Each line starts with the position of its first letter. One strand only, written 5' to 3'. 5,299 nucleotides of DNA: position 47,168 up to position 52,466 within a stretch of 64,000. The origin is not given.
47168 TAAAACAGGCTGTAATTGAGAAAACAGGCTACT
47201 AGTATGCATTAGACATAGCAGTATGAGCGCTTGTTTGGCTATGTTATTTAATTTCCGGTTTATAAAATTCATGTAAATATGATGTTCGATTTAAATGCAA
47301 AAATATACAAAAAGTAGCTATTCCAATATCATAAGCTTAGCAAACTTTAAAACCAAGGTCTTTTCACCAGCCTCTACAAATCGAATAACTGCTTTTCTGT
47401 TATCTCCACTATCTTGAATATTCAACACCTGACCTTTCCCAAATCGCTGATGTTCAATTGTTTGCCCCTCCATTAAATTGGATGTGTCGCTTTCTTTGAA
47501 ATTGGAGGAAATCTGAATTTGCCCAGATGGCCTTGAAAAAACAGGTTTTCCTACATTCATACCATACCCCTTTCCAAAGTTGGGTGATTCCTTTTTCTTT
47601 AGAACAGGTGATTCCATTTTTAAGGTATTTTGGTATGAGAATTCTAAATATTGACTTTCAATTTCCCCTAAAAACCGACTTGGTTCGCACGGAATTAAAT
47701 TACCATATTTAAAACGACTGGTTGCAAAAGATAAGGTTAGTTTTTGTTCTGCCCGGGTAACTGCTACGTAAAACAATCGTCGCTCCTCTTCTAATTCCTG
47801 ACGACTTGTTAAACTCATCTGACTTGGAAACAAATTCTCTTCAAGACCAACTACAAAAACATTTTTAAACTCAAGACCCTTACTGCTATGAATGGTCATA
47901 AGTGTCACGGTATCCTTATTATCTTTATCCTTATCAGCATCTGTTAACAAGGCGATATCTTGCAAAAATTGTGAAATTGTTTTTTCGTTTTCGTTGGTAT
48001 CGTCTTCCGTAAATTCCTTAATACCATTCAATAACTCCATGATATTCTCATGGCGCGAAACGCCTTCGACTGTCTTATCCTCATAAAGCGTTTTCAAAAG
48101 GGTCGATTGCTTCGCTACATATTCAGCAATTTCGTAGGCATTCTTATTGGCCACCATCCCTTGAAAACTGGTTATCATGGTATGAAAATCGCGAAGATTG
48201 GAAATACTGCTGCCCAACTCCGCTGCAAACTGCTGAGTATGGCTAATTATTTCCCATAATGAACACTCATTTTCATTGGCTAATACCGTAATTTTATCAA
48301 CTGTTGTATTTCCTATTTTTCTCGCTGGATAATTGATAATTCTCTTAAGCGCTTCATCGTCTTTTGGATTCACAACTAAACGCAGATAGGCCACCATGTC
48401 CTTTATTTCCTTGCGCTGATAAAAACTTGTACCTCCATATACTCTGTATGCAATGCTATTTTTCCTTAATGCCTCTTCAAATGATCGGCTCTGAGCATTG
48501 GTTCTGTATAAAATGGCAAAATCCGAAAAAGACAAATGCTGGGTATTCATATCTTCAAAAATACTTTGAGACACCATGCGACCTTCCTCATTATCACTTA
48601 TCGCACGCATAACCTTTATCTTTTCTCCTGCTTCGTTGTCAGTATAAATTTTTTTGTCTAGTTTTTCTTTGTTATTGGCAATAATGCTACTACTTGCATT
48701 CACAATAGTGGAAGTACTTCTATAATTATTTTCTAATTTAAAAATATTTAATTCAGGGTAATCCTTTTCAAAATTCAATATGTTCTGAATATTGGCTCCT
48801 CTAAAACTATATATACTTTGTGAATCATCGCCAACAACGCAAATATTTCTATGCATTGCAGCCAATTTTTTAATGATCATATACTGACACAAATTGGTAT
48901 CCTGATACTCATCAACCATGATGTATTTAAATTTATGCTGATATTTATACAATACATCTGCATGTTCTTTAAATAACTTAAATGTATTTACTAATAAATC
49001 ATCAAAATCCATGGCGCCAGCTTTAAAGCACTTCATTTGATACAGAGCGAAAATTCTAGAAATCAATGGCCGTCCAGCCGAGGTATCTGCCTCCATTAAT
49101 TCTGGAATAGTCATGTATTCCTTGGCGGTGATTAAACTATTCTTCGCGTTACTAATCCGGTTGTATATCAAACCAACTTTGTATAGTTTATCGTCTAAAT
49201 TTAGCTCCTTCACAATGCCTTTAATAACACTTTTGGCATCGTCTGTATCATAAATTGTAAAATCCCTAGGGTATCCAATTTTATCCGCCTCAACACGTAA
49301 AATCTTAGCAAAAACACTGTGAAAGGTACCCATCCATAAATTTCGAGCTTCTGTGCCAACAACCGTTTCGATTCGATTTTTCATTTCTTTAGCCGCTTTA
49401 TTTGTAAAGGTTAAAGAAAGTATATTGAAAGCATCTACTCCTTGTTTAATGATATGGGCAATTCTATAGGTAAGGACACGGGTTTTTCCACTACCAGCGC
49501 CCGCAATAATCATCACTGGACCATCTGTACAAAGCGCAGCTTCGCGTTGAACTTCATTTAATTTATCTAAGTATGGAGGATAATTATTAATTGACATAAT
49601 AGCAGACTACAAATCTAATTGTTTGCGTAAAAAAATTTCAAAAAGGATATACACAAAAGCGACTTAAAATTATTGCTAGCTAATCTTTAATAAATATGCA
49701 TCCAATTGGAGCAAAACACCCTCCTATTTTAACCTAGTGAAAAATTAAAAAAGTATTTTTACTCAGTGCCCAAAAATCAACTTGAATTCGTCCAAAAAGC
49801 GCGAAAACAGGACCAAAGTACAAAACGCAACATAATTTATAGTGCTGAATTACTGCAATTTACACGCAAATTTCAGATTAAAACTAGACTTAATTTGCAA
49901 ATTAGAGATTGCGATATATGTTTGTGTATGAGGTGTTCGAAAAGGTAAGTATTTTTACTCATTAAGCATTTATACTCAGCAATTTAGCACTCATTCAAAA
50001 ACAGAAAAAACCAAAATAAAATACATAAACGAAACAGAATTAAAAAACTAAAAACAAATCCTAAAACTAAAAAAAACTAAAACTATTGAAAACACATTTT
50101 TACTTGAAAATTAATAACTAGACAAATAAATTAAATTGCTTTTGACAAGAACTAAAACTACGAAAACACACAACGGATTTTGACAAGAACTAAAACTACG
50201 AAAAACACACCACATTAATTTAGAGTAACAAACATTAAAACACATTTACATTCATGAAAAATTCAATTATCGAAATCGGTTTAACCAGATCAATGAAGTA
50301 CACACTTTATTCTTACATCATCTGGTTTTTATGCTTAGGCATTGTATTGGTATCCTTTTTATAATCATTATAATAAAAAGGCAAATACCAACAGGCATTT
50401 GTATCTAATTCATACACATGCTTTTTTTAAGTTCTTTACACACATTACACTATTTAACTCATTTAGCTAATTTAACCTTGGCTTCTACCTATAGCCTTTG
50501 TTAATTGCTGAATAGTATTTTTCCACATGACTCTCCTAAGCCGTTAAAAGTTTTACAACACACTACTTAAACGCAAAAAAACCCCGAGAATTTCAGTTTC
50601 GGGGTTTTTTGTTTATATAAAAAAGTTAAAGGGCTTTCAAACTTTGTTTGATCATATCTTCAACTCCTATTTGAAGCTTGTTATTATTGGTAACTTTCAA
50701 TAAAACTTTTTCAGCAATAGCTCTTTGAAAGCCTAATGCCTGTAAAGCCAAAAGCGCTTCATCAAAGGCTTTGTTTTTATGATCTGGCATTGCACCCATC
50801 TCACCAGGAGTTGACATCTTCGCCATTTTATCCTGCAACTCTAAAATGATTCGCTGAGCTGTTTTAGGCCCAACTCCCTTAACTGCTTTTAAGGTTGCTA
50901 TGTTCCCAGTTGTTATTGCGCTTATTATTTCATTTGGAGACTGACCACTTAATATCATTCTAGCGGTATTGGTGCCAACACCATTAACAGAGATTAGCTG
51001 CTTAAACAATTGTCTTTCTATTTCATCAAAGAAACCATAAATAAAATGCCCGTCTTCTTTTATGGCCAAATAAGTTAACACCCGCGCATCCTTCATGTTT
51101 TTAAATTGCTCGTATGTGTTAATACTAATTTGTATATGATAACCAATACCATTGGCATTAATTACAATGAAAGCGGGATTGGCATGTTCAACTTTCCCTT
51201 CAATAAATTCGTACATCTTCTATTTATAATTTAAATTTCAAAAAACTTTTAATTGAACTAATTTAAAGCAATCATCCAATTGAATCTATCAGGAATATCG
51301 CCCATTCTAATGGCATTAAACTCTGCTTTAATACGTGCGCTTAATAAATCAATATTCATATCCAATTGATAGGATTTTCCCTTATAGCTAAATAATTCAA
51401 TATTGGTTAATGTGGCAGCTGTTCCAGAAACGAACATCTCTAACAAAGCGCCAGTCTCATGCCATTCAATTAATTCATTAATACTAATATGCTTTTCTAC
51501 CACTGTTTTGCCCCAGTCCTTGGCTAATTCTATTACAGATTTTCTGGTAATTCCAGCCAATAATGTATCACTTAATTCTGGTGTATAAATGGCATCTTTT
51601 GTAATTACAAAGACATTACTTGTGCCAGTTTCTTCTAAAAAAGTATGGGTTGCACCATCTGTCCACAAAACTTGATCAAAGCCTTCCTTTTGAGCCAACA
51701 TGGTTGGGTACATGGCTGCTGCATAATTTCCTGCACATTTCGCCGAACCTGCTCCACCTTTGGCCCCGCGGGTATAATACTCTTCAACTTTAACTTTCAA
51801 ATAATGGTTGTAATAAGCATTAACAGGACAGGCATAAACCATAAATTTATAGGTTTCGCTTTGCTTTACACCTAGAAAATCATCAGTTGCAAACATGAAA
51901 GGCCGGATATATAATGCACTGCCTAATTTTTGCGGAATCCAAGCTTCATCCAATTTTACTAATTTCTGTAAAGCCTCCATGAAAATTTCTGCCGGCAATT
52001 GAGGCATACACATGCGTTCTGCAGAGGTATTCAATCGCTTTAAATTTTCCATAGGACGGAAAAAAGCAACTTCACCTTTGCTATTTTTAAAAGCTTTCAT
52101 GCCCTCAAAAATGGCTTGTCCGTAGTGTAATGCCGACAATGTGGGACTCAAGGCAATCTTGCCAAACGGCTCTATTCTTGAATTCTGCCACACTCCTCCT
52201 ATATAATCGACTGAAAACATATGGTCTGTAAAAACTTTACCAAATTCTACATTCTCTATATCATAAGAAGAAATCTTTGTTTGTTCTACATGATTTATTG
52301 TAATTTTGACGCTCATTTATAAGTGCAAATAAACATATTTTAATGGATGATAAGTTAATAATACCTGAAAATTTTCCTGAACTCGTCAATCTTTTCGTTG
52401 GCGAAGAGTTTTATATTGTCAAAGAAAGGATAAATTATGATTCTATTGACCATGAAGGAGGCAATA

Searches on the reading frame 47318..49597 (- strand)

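Call 79: search_protein_families(library=pfam, proteins=[window:47318-49597:-], max_evalue=0.00001)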
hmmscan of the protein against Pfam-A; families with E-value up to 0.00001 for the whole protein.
window:47318-49597:- (759 aa): 7 families
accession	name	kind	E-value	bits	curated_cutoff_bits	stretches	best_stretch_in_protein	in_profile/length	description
PF00580.27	UvrD-helicase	-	2.1e-85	287.2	23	1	13-281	1-271/271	UvrD/REP helicase N-terminal domain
PF13361.12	UvrD_C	-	1.9e-77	261.5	25.6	1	287-625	2-348/350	UvrD-like helicase C-terminal domain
PF13245.12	AAA_19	-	1.4e-23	84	25.1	1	17-266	1-134/134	AAA domain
PF13538.12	UvrD_C_2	-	5.9e-12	45.7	27.4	1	564-622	2-51/52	UvrD-like helicase C-terminal domain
PF01443.25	Viral_helicase1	-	4.3e-09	36.9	21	0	536-621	149-225/228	Viral superfamily 1 RNA helicase core domain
PF13604.12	AAA_30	-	1.4e-07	31.9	27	0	13-87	2-77/191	AAA domain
PF21196.3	PcrA_UvrD_tudor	-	8.6e-07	29.2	23.9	1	711-753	2-44/48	PcrA/UvrD tudor domain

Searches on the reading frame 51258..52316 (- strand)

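Call 25: search_protein_families(library=pfam, proteins=[window:51258-52316:-], max_evalue=0.00001)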
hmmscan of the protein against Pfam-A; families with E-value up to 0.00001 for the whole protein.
window:51258-52316:- (352 aa): 1 family
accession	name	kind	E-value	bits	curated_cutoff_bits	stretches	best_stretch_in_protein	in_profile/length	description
PF01063.24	Aminotran_4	-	3.5e-31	109.2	28.5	1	69-302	2-216/223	Amino-transferase class IV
